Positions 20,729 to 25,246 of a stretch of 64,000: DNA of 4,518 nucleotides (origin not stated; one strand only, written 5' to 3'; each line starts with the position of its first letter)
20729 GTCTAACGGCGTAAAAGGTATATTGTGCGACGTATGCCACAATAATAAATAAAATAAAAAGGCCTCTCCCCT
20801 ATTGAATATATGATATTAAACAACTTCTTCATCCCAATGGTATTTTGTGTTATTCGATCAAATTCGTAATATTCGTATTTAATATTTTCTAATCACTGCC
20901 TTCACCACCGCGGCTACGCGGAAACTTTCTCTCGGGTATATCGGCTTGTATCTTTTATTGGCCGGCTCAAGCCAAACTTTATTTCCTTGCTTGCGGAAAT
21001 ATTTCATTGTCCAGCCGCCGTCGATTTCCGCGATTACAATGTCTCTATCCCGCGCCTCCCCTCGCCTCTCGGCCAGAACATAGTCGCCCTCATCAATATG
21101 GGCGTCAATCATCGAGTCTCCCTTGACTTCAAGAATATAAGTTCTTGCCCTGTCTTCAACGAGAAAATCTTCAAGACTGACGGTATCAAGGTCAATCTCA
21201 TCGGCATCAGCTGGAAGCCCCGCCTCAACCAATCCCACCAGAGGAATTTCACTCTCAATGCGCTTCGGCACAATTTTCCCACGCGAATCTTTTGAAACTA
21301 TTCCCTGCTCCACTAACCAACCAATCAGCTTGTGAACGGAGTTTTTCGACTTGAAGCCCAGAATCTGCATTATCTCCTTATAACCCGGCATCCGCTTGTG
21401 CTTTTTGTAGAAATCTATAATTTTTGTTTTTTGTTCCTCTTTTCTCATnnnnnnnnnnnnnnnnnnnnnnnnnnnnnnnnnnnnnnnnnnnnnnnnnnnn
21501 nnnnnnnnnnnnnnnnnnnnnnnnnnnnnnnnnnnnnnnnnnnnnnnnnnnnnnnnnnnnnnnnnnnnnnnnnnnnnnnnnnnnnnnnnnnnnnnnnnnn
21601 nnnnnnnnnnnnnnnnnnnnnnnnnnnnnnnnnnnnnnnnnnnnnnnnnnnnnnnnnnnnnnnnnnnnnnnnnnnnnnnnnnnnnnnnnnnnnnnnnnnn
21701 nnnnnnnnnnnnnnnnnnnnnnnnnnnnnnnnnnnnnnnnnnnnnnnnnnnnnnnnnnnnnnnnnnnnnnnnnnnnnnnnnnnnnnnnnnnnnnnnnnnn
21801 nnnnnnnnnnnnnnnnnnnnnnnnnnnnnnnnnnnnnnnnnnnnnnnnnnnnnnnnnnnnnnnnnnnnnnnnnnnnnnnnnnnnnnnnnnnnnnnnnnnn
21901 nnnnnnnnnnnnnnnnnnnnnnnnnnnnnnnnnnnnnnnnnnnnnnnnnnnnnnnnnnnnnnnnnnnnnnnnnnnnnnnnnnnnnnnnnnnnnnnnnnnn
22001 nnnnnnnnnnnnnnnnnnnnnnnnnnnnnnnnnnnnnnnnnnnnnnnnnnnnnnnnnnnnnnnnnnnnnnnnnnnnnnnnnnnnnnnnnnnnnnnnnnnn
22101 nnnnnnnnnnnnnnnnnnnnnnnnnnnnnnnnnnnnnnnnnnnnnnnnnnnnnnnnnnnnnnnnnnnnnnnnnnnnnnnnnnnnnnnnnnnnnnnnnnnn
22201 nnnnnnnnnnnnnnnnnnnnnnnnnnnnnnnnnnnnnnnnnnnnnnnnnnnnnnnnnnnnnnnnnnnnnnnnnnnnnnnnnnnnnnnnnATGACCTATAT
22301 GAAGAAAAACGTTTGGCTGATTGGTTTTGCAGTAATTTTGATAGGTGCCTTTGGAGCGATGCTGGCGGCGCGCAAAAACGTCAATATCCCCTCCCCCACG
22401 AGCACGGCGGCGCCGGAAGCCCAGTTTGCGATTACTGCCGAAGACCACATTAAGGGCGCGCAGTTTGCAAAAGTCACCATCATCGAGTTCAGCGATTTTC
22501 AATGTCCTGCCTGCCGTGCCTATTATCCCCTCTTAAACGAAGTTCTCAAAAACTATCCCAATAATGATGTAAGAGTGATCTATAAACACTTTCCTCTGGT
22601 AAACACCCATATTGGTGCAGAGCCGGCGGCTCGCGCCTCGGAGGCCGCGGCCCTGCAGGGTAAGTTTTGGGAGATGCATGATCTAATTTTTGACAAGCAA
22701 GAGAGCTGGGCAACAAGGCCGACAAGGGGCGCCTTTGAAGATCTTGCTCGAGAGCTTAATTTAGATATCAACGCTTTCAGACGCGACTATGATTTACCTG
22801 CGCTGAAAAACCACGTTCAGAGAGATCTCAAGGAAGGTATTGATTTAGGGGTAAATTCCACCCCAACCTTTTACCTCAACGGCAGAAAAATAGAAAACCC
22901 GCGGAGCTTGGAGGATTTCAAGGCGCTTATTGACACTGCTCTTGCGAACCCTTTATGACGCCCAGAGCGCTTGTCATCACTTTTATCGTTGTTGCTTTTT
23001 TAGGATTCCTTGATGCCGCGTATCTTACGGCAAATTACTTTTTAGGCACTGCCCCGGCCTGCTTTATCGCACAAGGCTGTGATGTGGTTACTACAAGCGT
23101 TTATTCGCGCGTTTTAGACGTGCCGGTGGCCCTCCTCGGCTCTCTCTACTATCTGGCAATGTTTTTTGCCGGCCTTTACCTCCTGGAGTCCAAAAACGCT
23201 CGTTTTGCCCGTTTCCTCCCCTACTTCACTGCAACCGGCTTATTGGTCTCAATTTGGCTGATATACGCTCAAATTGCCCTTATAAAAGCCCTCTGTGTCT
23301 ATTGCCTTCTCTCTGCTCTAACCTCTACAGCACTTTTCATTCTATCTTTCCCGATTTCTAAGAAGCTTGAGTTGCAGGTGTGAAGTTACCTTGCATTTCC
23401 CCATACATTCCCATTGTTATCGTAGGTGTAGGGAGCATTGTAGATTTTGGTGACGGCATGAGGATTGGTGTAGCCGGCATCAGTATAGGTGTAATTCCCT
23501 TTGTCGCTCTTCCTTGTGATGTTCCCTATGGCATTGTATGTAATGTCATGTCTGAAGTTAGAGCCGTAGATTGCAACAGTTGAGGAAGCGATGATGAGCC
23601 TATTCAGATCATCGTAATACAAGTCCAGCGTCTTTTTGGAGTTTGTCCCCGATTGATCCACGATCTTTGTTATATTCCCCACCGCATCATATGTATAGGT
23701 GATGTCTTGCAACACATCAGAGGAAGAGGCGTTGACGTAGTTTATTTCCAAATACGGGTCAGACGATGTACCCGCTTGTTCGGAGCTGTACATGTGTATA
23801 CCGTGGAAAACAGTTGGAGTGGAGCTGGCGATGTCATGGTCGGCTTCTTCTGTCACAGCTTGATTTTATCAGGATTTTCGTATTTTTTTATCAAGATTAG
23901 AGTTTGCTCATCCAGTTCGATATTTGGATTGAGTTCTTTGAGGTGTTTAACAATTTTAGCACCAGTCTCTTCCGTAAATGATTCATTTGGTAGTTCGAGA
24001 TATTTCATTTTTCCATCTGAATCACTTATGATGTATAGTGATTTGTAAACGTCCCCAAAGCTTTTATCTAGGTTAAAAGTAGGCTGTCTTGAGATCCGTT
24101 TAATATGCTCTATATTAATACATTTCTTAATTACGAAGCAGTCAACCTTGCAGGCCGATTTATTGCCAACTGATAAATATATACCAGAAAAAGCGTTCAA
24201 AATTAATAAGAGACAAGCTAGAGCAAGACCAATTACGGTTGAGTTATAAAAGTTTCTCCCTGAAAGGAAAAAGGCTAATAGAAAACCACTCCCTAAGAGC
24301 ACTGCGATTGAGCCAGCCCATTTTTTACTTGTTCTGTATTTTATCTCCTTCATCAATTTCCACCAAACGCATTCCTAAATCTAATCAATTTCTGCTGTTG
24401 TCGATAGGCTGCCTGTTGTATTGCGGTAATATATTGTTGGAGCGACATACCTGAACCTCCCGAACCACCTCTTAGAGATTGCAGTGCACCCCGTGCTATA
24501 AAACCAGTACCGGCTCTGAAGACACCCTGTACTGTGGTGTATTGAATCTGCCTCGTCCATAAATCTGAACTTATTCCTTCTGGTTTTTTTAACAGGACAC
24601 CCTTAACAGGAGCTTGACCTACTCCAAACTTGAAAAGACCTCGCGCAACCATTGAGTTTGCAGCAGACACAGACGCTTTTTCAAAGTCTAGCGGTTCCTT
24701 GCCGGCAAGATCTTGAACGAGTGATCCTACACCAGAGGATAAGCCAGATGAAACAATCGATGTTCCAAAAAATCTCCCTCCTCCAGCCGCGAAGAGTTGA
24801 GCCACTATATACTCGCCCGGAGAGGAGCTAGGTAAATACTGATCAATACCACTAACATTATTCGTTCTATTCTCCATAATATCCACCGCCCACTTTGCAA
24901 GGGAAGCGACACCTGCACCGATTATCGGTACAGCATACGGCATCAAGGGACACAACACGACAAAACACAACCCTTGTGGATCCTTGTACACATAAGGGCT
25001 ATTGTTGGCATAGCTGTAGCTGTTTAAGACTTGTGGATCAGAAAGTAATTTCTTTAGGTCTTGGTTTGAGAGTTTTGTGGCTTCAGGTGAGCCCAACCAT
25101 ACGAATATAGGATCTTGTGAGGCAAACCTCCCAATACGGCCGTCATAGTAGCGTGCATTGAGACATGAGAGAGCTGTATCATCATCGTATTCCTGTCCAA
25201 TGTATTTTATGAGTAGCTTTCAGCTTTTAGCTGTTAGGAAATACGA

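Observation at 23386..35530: Tc-toxin/RHS-type polymorphic toxin island with orphan toxin-immunity cassettes in an otherwise streamlined housekeeping genome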

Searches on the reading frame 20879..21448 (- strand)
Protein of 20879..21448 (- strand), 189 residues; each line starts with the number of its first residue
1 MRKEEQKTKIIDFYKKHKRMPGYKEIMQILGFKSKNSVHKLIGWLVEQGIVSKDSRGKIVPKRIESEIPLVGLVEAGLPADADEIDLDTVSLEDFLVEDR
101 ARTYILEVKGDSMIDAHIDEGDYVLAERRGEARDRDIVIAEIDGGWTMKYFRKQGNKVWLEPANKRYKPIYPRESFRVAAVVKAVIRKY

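Call 28: search_protein_families(library=pfam, proteins=[window:20879-21448:-], max_evalue=0.001)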
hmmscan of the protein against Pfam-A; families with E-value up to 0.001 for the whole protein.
window:20879-21448:- (189 aa): 1 family
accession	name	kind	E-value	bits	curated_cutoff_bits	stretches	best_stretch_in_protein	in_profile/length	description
PF00717.28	Peptidase_S24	-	1.1e-23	83.6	23.3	1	69-180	1-113/116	Peptidase S24-like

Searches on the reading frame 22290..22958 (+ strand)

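Call 4: search_protein_families(library=pfam, proteins=[window:22290-22958:+], max_evalue=0.01)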
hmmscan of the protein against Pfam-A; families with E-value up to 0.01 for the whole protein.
window:22290-22958:+ (222 aa): 3 families
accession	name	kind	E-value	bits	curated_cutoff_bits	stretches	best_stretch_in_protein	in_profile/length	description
PF13462.12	Thioredoxin_4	-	2.2e-28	100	23.2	1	51-215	4-164/165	Thioredoxin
PF01323.26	DSBA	-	2.4e-17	63.8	25.6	1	63-212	1-188/191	DSBA-like thioredoxin domain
PF13743.12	Thioredoxin_5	-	0.00015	22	27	1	146-197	113-164/186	Thioredoxin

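Call 5: search_protein_families(library=ncbifam, proteins=[window:22290-22958:+], max_evalue=0.01)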
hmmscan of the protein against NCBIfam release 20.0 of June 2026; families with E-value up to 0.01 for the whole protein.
window:22290-22958:+ (222 aa): 2 families
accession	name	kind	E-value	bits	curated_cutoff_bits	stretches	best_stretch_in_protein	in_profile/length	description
NF041057.1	Rcas_1661_fam_Se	equivalog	3.2e-27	95.7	190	1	36-216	61-246/247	Rcas_1661 family thioredoxin-like (seleno)lipoprotein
NF047695.1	ThlDiSintDsbAHaem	equivalog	0.0037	16.7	290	1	54-208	32-185/206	thiol:disulfide interchange protein DsbA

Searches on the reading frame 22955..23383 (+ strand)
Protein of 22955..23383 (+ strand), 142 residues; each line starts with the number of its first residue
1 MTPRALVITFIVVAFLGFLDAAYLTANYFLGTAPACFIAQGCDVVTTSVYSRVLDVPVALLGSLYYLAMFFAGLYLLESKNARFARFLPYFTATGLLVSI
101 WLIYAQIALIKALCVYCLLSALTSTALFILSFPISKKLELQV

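Call 4: search_protein_families(library=pfam, proteins=[window:22955-23383:+], max_evalue=0.01)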
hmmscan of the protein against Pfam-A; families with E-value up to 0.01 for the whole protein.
window:22955-23383:+ (142 aa): 1 family
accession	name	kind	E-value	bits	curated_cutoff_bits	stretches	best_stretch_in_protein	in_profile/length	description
PF07884.19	VKOR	-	1.2e-23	84.2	27.5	1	9-131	2-133/134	Vitamin K epoxide reductase family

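Call 5: search_protein_families(library=ncbifam, proteins=[window:22955-23383:+], max_evalue=0.01)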
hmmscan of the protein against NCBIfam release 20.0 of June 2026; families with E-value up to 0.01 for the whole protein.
window:22955-23383:+ (142 aa): 3 families
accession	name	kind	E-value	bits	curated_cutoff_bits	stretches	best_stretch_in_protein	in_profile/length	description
NF011480.0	PRK14889.1-4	equivalog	3.3e-13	50.2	120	1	5-124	4-119/132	VKOR family protein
NF011478.0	PRK14889.1-1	equivalog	9.2e-08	32.2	182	1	36-120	37-129/152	VKOR family protein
NF011479.0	PRK14889.1-2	equivalog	0.00037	20.7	264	1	33-131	38-139/145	VKOR family protein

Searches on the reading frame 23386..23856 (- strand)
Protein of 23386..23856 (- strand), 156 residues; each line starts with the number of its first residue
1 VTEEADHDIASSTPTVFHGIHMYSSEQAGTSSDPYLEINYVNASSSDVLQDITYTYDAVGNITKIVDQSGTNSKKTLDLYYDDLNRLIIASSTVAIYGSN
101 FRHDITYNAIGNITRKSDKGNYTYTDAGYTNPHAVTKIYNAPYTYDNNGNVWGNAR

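Call 4: search_protein_families(library=pfam, proteins=[window:23386-23856:-], max_evalue=0.01)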
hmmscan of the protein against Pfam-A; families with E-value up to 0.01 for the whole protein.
window:23386-23856:- (156 aa): 1 family
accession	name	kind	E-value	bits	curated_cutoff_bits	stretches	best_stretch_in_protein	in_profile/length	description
PF05593.20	RHS_repeat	-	2.6e-05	24.9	22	0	56-88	1-29/38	RHS Repeat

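Call 5: search_protein_families(library=ncbifam, proteins=[window:23386-23856:-], max_evalue=0.01)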
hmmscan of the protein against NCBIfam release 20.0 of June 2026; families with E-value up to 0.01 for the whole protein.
window:23386-23856:- (156 aa): 0 families

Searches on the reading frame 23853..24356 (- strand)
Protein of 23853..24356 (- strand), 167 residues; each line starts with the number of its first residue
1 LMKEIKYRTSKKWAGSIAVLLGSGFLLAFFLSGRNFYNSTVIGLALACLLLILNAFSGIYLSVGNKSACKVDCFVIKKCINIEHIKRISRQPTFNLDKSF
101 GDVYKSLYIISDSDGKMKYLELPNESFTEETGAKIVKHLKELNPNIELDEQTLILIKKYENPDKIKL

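Call 4: search_protein_families(library=pfam, proteins=[window:23853-24356:-], max_evalue=0.01)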
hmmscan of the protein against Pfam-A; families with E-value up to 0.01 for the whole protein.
window:23853-24356:- (167 aa): 0 families

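Call 5: search_protein_families(library=ncbifam, proteins=[window:23853-24356:-], max_evalue=0.01)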
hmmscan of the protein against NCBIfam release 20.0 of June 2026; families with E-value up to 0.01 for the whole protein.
window:23853-24356:- (167 aa): 0 families

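Call 16: search_protein_families(library=pfam, proteins=[window:23853-24356:-], max_evalue=10)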
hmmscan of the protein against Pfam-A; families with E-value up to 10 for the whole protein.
window:23853-24356:- (167 aa): 0 families

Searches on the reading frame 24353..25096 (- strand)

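Call 4: search_protein_families(library=pfam, proteins=[window:24353-25096:-], max_evalue=0.01)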
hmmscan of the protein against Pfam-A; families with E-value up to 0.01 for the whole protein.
window:24353-25096:- (247 aa): 0 families

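Call 5: search_protein_families(library=ncbifam, proteins=[window:24353-25096:-], max_evalue=0.01)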
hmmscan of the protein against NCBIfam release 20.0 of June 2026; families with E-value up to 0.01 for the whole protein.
window:24353-25096:- (247 aa): 1 family
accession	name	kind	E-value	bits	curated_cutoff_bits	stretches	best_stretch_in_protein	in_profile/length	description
TIGR03696.1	Rhs_assc_core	domain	0.0024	18.4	32.5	1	20-43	56-76/76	RHS repeat-associated core domain-containing protein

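Call 16: search_protein_families(library=pfam, proteins=[window:24356-24967:-], max_evalue=10)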
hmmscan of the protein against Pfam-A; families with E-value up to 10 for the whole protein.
seq(204 aa): 0 families

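Call 73: search_protein_families(library=ncbifam, proteins=[window:24356-24967:-], max_evalue=10)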
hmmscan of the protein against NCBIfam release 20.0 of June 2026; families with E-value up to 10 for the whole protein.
window:24356-24967:- (204 aa): 0 families
